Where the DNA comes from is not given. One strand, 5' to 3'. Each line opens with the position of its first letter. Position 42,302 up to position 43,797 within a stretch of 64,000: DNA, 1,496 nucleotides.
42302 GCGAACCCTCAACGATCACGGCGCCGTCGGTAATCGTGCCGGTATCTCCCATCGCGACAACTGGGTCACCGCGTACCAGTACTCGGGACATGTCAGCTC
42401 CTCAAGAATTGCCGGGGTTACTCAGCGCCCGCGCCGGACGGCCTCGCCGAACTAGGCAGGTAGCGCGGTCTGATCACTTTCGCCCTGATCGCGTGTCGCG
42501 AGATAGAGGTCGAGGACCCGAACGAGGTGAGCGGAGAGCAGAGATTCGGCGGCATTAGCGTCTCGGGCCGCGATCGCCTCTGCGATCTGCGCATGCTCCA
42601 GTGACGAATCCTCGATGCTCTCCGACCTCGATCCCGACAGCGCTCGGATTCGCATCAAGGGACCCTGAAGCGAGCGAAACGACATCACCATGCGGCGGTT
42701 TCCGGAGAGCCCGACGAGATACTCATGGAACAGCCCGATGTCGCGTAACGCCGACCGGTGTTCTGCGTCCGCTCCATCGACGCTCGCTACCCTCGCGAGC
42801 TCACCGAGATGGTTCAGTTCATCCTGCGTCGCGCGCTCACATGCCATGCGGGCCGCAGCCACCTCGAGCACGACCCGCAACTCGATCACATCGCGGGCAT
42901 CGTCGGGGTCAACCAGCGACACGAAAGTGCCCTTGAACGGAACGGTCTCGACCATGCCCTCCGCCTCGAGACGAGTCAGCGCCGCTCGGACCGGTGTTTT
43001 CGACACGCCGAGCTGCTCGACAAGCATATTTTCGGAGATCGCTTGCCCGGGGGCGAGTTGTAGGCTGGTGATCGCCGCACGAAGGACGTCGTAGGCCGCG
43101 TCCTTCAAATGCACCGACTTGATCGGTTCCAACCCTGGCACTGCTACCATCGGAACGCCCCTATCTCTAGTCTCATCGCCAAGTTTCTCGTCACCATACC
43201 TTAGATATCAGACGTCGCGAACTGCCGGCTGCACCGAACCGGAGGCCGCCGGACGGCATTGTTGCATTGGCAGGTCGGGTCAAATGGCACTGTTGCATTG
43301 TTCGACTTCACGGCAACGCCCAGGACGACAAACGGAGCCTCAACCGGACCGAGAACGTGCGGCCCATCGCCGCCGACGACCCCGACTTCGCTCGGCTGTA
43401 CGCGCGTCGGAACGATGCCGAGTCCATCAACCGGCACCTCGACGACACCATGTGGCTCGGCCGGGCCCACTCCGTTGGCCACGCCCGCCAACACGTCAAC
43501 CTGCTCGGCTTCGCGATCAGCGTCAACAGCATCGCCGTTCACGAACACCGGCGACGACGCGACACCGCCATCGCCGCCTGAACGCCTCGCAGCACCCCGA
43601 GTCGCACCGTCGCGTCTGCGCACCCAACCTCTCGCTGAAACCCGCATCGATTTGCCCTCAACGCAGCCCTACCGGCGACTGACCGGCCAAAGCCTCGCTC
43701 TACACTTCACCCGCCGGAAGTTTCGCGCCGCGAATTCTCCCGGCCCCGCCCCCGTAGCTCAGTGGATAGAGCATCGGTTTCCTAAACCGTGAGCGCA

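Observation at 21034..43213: The same A/T-rich palindrome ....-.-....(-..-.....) sits in every promoter gap between 19.5 and 43.2 kb, suggesting one regulon of about 23 kb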

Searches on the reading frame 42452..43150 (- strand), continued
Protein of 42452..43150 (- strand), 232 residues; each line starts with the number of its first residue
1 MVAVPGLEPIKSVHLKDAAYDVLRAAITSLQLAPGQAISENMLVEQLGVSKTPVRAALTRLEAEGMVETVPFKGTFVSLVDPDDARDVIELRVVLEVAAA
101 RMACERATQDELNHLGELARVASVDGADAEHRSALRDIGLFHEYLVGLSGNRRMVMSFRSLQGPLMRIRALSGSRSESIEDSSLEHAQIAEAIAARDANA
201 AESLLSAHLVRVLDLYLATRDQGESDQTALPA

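Call 69: search_solved_structures(query=window:42452-43150:-, max_evalue=0.001, show_alignments=5)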
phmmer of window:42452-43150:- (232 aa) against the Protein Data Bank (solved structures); distinct sequences matched with E-value up to 0.001: 13.
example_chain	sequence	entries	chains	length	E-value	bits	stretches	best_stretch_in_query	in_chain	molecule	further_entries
7u5q_A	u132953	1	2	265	7e-19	72.1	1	17-213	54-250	Transcriptional regulator, GntR family protein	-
7xp0_A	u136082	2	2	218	5.5e-16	62.7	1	18-209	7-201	Probable transcriptional regulator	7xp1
3fms_A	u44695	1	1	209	1.7e-15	61.1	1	17-212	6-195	Transcriptional regulator, GntR family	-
3sxy_A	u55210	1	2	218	1.7e-15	61.1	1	6-212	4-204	Transcriptional regulator, GntR family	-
6z74_A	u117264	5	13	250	1.2e-12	51.8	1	22-208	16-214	Transcriptional regulator, GntR family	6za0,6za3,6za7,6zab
3ihu_A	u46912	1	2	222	9.8e-10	42.3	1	31-213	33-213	Transcriptional regulator, GntR family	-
3c7j_A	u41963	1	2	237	1.6e-09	41.5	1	18-154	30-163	Transcriptional regulator, GntR family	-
4p9f_A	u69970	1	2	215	1.1e-06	32.3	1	30-120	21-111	HTH-type transcriptional regulator mcbR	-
6az6_A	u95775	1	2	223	6e-06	29.9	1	40-212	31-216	GntR family transcriptional regulator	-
6ep3_A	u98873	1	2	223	0.00011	25.7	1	17-101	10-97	Lmo0651 protein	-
9isw_A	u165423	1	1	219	0.00016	25.2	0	31-106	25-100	Transcriptional regulator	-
9jpj_C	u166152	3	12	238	0.00023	24.7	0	41-211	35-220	Pyruvate dehydrogenase complex repressor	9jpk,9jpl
7c7e_A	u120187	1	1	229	0.00077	23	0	81-204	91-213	Putative DNA-binding transcriptional regulator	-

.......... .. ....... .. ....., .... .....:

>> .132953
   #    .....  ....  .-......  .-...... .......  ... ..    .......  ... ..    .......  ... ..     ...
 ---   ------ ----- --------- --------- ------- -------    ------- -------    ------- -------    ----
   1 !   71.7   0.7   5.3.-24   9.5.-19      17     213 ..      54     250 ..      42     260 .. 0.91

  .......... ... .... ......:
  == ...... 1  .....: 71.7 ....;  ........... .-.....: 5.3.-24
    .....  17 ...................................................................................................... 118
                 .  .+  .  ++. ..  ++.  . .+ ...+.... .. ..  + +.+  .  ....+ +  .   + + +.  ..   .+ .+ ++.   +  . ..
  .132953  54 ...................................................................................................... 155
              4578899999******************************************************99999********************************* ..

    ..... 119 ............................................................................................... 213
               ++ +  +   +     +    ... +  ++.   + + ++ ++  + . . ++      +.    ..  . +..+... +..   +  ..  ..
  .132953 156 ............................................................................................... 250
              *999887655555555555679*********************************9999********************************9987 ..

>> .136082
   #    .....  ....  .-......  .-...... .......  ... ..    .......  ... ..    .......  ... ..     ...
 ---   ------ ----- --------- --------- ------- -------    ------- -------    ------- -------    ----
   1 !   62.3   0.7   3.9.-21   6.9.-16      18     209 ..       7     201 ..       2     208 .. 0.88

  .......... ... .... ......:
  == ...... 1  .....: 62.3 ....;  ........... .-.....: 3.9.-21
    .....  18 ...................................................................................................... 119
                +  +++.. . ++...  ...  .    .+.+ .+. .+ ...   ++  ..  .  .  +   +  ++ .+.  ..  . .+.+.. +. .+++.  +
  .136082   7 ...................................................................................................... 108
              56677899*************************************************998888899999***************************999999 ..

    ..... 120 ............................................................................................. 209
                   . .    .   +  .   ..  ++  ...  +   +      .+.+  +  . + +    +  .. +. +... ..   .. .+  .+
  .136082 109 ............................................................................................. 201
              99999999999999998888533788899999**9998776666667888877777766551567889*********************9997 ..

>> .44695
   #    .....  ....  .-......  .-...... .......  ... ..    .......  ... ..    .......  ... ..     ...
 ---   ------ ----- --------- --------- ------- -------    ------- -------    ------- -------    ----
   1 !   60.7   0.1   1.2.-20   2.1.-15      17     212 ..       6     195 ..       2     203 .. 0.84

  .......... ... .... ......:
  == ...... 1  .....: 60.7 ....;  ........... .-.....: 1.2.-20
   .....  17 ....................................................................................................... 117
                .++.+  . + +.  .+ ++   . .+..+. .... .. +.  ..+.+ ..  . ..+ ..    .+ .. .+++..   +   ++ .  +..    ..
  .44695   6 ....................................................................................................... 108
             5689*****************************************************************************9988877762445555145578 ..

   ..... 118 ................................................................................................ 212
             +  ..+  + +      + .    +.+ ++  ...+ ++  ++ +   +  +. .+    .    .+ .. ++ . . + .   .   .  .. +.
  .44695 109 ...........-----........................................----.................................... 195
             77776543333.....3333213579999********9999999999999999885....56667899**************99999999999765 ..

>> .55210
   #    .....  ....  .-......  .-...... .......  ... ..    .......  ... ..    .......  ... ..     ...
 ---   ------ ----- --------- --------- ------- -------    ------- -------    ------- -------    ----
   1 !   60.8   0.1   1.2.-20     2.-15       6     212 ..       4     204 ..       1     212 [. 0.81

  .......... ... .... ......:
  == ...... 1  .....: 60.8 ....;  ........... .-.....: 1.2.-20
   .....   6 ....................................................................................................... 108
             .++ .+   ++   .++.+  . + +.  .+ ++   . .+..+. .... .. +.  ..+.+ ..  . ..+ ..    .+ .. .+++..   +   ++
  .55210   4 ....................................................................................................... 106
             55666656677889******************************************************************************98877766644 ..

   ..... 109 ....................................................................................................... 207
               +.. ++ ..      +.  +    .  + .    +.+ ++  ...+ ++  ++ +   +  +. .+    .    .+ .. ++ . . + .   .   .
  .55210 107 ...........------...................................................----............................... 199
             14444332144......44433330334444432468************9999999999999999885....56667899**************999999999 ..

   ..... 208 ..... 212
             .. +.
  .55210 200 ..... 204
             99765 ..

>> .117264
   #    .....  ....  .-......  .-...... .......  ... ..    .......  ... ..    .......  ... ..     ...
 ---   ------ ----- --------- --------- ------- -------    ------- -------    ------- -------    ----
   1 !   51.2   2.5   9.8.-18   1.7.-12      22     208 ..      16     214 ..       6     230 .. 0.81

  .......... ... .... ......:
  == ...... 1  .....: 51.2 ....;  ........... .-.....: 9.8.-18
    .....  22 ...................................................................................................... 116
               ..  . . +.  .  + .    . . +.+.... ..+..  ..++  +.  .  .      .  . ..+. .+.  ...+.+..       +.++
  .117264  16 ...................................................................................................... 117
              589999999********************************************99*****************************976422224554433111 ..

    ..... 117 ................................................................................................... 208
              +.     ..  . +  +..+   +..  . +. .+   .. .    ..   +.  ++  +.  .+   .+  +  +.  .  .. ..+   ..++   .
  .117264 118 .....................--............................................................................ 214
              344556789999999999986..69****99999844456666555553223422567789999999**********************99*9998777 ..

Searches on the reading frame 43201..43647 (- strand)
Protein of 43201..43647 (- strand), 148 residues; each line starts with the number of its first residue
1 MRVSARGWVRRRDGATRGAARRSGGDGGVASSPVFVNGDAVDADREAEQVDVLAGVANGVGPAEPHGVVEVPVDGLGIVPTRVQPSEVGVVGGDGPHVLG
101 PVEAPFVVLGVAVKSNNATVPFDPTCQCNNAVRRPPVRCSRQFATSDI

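Call 38: search_protein_families(library=pfam, proteins=[window:43201-43647:-], max_evalue=0.0001)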
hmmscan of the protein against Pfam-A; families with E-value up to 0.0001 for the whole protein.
window:43201-43647:- (148 aa): 0 families
